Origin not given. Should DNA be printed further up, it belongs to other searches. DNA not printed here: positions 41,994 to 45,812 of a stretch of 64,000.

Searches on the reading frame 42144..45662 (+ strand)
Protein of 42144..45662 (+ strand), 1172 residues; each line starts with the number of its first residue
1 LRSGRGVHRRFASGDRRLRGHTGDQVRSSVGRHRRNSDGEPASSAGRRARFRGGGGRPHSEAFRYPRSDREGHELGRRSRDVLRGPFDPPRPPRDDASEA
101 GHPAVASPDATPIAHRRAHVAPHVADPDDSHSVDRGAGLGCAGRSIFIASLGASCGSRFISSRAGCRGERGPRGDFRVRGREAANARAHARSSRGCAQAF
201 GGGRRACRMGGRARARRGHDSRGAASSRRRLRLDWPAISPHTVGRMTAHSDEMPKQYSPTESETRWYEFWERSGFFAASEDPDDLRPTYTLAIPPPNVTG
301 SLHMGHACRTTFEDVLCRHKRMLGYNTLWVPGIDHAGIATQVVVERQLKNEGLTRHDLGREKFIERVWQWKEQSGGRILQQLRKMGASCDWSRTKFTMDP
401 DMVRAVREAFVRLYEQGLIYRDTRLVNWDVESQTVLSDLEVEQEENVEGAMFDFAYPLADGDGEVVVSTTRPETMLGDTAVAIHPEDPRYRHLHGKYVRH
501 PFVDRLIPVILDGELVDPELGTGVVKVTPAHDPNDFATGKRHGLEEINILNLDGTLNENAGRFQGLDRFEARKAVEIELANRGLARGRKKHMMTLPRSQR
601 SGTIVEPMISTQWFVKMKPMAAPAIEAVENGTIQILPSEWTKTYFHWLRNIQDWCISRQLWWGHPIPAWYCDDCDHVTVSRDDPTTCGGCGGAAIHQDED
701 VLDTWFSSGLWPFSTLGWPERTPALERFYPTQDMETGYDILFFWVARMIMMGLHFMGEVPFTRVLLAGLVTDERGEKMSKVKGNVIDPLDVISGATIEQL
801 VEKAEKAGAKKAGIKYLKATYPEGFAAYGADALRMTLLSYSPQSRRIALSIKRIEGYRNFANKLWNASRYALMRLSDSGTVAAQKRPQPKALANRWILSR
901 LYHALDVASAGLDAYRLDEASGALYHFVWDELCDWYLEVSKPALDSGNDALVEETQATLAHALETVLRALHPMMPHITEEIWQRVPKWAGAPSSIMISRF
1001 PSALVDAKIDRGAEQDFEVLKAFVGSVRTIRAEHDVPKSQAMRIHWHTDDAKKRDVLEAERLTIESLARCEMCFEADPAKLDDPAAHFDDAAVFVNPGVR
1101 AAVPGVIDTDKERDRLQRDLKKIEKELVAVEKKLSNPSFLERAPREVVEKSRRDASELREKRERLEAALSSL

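Call 28: search_protein_families(library=pfam, proteins=[window:42144-45662:+], max_evalue=0.001)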
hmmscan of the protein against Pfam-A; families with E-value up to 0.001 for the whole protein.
window:42144-45662:+ (1172 aa): 5 families
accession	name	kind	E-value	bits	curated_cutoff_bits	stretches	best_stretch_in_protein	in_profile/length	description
PF00133.28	tRNA-synt_1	-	7.7e-141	470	22.7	1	266-849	2-413/414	tRNA synthetases class I (I, L, M and V)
PF08264.19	Anticodon_1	-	1.9e-38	132.1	25.1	1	894-1041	1-143/148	Anticodon-binding domain of tRNA ligase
PF10458.14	Val_tRNA-synt_C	-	3.1e-17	63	25.9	1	1108-1172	1-65/66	Valyl tRNA synthetase tRNA binding arm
PF09334.17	tRNA-synt_1g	-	2e-15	56.9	20.1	1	296-443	8-137/391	tRNA synthetases class I (M)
PF13603.12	tRNA-synt_1_2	-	1.6e-06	28.1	25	0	494-552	85-142/185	Leucyl-tRNA synthetase, editing domain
